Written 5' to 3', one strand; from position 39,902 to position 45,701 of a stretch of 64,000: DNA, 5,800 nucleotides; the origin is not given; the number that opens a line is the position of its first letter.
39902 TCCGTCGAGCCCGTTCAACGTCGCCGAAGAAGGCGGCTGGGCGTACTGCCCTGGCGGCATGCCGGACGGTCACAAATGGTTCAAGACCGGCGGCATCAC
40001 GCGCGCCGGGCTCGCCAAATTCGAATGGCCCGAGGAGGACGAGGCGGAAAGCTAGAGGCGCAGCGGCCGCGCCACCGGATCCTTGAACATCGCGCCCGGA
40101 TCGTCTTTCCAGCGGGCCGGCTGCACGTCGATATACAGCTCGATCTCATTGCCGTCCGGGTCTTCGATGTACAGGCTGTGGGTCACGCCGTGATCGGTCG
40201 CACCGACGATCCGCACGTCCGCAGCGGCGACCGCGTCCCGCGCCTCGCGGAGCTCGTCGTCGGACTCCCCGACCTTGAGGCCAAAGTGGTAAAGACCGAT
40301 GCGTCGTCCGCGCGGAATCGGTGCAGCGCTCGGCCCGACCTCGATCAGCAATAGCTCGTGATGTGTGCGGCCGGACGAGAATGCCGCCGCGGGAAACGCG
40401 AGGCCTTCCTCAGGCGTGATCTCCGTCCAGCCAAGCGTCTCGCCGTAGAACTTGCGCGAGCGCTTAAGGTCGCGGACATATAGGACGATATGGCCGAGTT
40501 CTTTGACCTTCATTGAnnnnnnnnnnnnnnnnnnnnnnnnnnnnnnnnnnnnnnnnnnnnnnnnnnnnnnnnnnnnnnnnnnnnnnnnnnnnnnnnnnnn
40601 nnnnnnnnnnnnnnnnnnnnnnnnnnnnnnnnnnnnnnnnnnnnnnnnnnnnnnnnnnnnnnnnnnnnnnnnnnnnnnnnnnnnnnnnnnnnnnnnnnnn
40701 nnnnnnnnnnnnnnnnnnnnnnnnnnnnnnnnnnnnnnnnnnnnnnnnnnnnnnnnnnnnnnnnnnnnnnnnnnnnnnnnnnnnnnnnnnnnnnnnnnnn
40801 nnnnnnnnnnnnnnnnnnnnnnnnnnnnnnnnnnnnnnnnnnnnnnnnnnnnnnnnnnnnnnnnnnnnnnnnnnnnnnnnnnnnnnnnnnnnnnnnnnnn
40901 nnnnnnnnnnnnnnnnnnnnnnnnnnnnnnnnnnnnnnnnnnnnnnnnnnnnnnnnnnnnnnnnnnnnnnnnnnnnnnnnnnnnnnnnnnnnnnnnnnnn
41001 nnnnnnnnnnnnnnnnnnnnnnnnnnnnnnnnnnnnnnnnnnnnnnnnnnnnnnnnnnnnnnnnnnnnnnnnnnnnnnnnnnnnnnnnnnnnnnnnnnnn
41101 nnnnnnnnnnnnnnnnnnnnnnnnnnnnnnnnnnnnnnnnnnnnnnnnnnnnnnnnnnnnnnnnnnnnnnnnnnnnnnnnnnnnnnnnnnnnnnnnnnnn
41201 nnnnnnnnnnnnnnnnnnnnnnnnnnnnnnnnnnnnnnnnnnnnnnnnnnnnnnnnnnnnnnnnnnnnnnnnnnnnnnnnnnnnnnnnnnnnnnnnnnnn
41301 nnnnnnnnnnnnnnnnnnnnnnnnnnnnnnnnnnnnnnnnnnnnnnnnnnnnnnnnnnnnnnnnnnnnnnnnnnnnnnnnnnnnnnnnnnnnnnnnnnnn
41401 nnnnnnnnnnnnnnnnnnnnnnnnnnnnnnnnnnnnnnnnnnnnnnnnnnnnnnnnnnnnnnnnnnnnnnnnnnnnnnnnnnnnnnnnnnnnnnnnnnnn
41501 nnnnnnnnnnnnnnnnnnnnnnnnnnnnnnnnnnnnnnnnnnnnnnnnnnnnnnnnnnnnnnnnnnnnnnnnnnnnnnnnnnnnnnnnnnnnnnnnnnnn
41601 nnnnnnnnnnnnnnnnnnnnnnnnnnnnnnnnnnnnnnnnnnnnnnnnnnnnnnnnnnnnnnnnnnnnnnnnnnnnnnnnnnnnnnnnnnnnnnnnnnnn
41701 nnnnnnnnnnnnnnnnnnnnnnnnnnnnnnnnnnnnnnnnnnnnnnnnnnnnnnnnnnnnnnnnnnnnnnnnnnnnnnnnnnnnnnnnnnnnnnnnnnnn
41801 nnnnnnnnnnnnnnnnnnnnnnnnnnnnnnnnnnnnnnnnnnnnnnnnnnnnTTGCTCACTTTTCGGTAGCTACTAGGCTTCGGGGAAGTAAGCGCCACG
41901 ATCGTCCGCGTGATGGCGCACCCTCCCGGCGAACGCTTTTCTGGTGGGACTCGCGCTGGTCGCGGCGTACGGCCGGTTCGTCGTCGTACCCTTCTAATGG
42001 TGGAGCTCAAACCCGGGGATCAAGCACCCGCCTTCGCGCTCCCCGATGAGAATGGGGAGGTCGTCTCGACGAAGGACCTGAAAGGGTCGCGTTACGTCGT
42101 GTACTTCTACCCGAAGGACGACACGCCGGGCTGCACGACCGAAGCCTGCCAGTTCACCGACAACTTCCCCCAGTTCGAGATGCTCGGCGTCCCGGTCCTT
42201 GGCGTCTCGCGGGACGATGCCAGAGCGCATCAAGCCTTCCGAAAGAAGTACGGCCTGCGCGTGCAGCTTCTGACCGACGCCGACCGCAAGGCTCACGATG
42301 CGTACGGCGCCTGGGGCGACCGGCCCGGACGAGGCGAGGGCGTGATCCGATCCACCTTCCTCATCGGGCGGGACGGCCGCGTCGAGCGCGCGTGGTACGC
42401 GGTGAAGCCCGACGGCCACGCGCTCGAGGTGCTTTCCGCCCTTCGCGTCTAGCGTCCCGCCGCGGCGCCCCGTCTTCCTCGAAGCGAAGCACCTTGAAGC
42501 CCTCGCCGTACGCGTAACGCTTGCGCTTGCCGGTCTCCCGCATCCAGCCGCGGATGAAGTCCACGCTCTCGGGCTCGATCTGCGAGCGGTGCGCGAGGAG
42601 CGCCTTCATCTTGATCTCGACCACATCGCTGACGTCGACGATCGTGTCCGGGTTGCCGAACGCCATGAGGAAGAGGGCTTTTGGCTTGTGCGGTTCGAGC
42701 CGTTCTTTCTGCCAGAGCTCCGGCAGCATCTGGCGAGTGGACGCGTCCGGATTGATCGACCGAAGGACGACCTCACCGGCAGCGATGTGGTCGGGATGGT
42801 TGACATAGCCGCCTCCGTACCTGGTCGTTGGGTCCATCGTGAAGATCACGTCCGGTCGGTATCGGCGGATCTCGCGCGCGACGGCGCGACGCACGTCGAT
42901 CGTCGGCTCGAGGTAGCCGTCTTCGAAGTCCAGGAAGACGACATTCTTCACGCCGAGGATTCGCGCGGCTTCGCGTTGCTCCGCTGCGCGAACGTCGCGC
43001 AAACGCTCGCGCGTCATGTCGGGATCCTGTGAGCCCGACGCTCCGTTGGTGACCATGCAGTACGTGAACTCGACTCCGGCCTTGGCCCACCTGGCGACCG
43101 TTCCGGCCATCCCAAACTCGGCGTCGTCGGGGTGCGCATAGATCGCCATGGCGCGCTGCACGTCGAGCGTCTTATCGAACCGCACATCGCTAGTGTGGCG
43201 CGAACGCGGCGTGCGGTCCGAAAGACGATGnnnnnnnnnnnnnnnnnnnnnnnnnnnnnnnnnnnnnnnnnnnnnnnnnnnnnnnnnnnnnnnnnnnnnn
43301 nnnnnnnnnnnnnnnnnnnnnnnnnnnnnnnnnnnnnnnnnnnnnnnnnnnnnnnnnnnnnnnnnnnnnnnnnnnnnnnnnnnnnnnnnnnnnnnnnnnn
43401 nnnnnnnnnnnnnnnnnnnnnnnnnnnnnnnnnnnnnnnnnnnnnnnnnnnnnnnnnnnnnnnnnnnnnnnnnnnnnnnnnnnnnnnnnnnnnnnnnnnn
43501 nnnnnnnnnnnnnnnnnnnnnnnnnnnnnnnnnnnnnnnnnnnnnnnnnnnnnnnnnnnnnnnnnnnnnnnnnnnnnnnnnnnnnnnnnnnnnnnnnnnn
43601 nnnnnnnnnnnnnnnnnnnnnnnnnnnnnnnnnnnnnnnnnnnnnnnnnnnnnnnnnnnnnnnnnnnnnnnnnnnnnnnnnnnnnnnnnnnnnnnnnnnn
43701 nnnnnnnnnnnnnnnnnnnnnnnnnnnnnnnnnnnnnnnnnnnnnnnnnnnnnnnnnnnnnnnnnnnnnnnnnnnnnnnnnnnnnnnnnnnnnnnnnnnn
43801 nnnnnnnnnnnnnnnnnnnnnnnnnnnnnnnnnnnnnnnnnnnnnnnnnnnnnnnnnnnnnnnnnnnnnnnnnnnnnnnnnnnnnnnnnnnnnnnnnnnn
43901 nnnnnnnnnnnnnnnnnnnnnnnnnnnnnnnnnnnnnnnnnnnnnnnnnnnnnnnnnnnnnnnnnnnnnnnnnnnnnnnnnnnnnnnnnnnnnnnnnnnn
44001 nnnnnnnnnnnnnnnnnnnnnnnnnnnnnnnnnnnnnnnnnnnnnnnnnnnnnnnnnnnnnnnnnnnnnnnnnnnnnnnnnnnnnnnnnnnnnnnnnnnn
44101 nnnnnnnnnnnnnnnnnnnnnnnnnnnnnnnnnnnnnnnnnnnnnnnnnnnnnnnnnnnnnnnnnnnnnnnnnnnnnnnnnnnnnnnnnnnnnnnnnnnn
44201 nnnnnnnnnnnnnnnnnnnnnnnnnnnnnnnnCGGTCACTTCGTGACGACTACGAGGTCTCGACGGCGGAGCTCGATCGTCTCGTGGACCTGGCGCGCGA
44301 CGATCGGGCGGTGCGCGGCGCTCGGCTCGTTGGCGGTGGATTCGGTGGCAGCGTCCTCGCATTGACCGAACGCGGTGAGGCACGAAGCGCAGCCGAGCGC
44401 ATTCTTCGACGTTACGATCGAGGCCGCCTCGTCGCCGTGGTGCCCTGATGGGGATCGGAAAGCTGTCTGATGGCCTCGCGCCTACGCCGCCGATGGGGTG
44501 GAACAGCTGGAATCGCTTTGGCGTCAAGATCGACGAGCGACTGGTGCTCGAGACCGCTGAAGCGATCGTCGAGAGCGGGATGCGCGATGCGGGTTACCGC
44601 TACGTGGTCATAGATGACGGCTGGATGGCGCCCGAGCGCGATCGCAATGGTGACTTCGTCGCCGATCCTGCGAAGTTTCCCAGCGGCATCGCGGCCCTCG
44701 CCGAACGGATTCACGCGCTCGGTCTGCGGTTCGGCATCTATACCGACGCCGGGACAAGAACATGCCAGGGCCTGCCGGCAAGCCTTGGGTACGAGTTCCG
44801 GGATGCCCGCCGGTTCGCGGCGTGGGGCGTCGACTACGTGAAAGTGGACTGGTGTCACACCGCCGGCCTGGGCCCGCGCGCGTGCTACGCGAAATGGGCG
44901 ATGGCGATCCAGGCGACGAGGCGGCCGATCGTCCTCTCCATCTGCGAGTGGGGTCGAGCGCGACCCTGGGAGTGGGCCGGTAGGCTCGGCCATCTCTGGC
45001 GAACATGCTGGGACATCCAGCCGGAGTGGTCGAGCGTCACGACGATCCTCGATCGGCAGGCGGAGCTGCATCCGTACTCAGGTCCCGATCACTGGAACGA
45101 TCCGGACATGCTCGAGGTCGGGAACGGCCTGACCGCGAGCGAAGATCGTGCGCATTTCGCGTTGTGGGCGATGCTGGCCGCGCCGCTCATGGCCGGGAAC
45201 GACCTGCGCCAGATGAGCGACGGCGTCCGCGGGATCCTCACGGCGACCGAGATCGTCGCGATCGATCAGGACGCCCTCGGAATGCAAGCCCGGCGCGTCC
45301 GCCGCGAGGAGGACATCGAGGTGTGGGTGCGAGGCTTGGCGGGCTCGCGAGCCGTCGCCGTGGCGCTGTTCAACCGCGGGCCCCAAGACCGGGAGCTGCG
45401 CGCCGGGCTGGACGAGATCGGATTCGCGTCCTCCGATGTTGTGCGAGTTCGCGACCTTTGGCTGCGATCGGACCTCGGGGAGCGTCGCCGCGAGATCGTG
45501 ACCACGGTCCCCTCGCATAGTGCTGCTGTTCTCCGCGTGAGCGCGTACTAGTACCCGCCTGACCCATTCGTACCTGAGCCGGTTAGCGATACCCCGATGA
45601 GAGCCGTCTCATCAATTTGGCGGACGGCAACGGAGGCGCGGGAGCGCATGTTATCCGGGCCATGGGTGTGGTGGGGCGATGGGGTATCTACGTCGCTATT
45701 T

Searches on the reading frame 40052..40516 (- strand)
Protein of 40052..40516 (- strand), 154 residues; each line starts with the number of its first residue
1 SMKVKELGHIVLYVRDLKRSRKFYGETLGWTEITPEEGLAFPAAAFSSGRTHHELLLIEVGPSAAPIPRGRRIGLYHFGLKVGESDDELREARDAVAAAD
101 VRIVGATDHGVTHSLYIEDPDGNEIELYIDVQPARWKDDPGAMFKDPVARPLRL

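Call 77: search_protein_families(library=pfam, proteins=[window:40052-40516:-], max_evalue=0.00001)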
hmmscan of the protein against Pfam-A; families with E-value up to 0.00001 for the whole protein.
window:40052-40516:- (154 aa): 3 families
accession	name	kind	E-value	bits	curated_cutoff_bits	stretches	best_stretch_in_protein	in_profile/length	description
PF00903.31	Glyoxalase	-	3.7e-18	66.5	20.6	1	7-127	2-121/121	Glyoxalase/Bleomycin resistance protein/Dioxygenase superfamily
PF18029.7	Glyoxalase_6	-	2.6e-06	28.5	23.6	1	10-127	2-105/106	Glyoxalase-like domain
PF22677.2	Ble-like_N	-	3.5e-06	27.1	24.5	1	9-36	4-32/41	Bleomycin resistance protein-like N-terminal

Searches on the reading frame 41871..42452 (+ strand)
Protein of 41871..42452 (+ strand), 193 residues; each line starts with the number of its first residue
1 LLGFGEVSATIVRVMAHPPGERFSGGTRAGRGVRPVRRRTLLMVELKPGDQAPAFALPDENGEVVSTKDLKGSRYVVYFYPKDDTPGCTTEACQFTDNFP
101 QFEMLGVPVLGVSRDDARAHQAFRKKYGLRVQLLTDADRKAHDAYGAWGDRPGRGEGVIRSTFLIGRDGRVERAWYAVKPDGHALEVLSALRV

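Call 78: search_protein_families(library=pfam, proteins=[window:41871-42452:+], max_evalue=0.00001)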
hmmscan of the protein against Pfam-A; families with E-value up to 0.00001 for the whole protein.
window:41871-42452:+ (193 aa): 2 families
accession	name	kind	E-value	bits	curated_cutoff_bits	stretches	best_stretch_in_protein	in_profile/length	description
PF00578.27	AhpC-TSA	-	3e-37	127.8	26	1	48-172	1-122/124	AhpC/TSA family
PF08534.16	Redoxin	-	5.1e-21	75.5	26.6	1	47-174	1-131/148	Redoxin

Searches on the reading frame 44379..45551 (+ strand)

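Call 78: search_protein_families(library=pfam, proteins=[window:44379-45551:+], max_evalue=0.00001)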
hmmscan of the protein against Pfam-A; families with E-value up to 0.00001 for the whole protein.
window:44379-45551:+ (390 aa): 3 families
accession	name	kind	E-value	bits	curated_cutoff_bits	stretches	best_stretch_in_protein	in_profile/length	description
PF16499.11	Melibiase_2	-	7.6e-71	239.2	23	1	36-298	1-284/284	Alpha galactosidase A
PF17801.7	Melibiase_C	-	5.5e-14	52.4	22.9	1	311-387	2-71/71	Alpha galactosidase C-terminal beta sandwich domain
PF02065.24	Melibiase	-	1.7e-08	34.3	27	1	41-122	45-124/347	Melibiase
